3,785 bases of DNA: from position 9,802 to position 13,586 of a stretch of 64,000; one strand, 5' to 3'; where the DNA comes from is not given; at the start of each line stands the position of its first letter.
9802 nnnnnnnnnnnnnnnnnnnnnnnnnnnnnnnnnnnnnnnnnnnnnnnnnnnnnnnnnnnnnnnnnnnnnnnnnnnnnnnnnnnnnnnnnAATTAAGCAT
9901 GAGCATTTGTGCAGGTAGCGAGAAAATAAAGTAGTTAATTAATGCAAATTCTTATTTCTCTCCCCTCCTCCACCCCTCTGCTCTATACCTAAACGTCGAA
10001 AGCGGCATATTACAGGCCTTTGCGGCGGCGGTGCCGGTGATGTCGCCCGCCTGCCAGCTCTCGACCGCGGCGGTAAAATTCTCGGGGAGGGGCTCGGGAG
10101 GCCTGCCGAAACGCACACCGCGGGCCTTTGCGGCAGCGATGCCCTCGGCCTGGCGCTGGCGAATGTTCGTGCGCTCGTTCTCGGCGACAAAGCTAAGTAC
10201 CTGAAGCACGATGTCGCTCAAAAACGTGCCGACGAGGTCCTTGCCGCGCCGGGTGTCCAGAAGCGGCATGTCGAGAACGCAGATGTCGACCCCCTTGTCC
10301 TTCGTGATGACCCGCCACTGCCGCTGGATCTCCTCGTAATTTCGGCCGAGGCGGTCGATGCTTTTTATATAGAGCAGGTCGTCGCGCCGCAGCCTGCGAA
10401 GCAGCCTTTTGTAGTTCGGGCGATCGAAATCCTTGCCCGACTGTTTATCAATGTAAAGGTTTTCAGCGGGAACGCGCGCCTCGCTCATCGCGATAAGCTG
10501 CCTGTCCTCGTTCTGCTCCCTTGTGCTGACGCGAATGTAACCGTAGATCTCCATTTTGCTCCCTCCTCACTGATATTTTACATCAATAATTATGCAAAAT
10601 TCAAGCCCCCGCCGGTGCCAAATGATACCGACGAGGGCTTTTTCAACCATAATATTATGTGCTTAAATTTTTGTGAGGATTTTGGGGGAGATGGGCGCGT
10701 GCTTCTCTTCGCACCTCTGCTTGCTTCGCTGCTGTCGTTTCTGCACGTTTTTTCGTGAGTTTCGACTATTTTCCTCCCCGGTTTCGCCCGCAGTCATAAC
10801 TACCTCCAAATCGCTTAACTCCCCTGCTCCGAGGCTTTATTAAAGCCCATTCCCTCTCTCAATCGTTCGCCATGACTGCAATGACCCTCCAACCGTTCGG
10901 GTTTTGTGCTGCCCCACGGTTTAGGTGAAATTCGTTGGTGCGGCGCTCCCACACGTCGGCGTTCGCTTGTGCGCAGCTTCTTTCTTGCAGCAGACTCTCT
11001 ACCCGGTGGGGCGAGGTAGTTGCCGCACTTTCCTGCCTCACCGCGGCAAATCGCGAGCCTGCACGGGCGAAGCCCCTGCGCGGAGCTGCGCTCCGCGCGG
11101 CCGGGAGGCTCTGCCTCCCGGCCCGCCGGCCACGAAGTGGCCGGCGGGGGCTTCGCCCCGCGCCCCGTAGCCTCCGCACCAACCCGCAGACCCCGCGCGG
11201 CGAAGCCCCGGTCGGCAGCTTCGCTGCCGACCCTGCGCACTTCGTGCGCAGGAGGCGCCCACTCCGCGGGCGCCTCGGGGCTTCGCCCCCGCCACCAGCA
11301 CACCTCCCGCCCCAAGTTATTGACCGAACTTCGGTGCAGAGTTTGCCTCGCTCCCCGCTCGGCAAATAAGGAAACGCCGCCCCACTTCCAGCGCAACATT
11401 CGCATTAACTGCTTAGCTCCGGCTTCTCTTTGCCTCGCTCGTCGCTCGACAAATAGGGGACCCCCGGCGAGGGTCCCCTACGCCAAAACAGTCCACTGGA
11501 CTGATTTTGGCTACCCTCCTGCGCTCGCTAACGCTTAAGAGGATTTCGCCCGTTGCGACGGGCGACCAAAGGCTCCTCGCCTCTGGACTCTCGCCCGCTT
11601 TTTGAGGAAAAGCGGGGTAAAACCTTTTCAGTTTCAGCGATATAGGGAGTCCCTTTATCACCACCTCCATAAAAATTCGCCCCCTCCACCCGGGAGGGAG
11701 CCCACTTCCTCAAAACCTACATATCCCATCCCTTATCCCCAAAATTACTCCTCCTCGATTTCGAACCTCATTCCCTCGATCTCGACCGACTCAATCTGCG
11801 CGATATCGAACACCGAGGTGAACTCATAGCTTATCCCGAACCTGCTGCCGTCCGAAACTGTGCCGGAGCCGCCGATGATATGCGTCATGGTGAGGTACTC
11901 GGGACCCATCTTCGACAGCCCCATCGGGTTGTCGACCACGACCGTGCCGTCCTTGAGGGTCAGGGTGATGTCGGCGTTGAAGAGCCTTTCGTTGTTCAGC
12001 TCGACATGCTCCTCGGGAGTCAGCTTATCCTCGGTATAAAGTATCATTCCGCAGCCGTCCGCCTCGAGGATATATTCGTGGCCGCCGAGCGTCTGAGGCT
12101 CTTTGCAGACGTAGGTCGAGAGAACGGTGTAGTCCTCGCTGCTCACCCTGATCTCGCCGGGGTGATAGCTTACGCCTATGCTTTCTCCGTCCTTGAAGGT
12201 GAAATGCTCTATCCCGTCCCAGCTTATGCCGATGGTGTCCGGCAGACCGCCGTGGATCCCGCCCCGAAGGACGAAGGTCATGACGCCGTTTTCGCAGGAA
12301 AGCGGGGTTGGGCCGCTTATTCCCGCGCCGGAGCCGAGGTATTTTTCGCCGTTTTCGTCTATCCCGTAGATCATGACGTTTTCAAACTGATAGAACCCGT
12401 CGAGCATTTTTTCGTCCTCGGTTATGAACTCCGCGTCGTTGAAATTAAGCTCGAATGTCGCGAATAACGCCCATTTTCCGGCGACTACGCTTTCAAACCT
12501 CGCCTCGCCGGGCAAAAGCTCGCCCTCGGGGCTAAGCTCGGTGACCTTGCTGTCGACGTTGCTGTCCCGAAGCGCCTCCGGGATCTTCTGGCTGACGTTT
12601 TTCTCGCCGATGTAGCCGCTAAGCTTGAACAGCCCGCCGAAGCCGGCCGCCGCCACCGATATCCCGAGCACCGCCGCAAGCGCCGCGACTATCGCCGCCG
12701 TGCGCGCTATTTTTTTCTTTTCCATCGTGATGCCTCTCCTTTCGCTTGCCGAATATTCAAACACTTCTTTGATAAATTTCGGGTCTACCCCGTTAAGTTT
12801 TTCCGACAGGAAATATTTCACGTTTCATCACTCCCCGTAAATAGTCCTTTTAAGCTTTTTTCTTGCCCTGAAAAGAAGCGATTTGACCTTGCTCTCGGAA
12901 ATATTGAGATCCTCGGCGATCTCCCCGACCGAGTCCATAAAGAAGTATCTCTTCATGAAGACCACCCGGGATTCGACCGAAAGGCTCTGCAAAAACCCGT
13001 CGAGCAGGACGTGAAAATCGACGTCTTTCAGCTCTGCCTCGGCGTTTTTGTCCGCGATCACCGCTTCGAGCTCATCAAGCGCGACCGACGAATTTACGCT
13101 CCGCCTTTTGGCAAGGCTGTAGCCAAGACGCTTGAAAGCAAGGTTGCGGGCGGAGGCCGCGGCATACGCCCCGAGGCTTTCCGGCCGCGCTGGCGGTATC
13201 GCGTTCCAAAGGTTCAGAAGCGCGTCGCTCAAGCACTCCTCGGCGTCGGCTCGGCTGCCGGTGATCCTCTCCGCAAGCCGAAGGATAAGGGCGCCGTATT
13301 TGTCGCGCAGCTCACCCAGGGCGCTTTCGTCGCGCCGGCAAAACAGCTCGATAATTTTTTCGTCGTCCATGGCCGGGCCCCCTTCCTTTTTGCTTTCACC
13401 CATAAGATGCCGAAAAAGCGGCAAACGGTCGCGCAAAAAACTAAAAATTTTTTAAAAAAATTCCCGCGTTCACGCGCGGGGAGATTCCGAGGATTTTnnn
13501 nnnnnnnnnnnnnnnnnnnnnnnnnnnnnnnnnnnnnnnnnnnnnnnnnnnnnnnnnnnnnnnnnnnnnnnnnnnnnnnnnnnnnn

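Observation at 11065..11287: Four copies of a GC-rich nested module (conserved outer stem enclosing three hairpins) with compensatory substitutions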

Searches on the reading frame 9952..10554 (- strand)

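Call 24: search_protein_families(library=pfam, proteins=[window:9952-10554:-], max_evalue=0.01)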
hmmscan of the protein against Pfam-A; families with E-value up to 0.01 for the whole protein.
window:9952-10554:- (200 aa): 1 family
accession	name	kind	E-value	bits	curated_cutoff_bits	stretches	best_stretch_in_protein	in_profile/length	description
PF00239.26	Resolvase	-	4.5e-27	95.4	23.3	1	3-147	1-144/145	Resolvase, N terminal domain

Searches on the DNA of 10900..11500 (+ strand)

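Call 20: search_rna_families(source=window, start=10900, end=11500, threshold=evalue, max_evalue=10)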
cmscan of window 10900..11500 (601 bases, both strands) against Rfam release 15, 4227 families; matches with E-value up to 10: 2.
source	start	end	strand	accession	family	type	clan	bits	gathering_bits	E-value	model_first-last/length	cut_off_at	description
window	11044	11103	+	RF03930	mir-1909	Gene; miRNA;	-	14.7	80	6.2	1-72/72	no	mir-1909 microRNA precursor family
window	11002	11091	-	RF02421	Bp1_684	Gene; sRNA;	-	13.4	44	2.9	11-105/113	no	Burkholderia sRNA Bp1_Cand684_SIPHT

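Call 66: search_dna_similar(query=window:11060-11295:+, collection=plasmids, mode=distant, max_evalue=0.01, max_rows=10)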
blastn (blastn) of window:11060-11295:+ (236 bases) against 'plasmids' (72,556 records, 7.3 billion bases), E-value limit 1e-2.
Records with a match: 2; places in all: 2; records where one place covers at least 80% of the query: 0.
Best place of each record, by identity: 60-80% 2.
By first word of the organism name: Streptomyces 2.
By predicted mobility (MOB-suite, as given by PLSDB): non-mobilizable 1; mobilizable 1.
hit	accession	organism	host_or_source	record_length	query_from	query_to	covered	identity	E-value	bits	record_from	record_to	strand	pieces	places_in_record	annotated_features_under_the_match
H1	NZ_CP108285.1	Streptomyces atratus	-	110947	15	106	39%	72.8%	5e-3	49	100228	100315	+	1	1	none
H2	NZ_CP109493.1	Streptomyces sp. NBC_01435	-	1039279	10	90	34%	75.9%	5e-3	48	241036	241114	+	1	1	record has no annotation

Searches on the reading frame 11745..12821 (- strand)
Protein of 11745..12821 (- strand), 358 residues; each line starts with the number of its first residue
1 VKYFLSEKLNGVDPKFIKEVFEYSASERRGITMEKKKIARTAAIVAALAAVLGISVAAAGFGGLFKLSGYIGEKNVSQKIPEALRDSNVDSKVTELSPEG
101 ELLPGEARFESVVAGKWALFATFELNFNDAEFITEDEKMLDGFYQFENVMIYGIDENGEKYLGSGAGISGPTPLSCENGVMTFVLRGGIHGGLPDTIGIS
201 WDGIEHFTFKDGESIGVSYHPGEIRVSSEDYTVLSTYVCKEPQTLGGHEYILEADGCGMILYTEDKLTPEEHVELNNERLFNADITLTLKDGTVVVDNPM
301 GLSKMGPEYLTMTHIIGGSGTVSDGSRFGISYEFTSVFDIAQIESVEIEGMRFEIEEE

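Call 9: find_encoding_contigs(protein=window:11745-12821:-, flank=10000, max_places=6)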
Protein window:11745-12821:- (358 aa): 4 contigs read that carry it; 4 places shown.
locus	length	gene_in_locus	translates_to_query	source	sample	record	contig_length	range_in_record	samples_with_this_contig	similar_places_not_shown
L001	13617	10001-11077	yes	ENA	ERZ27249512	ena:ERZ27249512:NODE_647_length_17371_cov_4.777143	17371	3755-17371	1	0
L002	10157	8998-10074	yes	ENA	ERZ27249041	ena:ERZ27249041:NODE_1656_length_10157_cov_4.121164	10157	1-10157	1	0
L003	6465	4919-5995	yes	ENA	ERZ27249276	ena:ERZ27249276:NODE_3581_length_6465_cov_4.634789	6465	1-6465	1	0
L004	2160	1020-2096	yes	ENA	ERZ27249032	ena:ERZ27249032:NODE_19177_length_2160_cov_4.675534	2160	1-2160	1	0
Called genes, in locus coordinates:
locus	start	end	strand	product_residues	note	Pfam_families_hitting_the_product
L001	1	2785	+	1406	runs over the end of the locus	-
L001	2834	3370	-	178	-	PF08534:Redoxin, PF00578:AhpC-TSA, PF00085:Thioredoxin, PF13098:Thioredoxin_2, PF13905:Thioredoxin_8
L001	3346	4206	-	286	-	PF12797:Fer4_2 (faint), PF00037:Fer4 (faint), PF12801:Fer4_5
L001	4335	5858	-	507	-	PF00370:FGGY_N, PF01869:BcrAD_BadFG (weak), PF02782:FGGY_C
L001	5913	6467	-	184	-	-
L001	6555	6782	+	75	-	-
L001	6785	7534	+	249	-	PF02463:SMC_N (faint), PF13175:AAA_15 (faint), PF13476:AAA_23 (weak), PF13304:AAA_21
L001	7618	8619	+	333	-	-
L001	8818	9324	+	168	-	-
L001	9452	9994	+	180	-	PF04542:Sigma70_r2, PF08281:Sigma70_r4_2, PF04545:Sigma70_r4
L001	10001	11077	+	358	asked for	-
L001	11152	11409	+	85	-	-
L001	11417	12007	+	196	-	-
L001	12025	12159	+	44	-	-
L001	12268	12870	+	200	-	PF00239:Resolvase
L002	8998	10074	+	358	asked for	-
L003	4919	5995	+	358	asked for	-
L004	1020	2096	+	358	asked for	-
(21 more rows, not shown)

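Call 24: search_protein_families(library=pfam, proteins=[window:11745-12821:-], max_evalue=0.01)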
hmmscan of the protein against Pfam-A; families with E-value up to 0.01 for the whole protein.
window:11745-12821:- (358 aa): 1 family
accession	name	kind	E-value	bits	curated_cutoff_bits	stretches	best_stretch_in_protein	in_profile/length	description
PF10618.14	Tail_tube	-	0.0091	16.3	23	0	89-187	12-112/117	Phage tail tube protein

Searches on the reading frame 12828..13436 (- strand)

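Call 51: search_protein_families(library=pfam, proteins=[window:12828-13436:-], max_evalue=0.001)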
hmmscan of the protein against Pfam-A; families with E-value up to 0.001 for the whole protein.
window:12828-13436:- (202 aa): 3 families
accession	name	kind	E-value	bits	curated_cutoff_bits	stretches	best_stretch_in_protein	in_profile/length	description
PF08281.18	Sigma70_r4_2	-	6.9e-12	45.3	25.7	1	145-195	4-54/54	Sigma-70, region 4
PF04542.20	Sigma70_r2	-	3.4e-10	40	24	1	45-103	3-64/71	Sigma-70 region 2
PF04545.22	Sigma70_r4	-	1.4e-08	34.6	24.1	1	149-196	2-49/50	Sigma-70, region 4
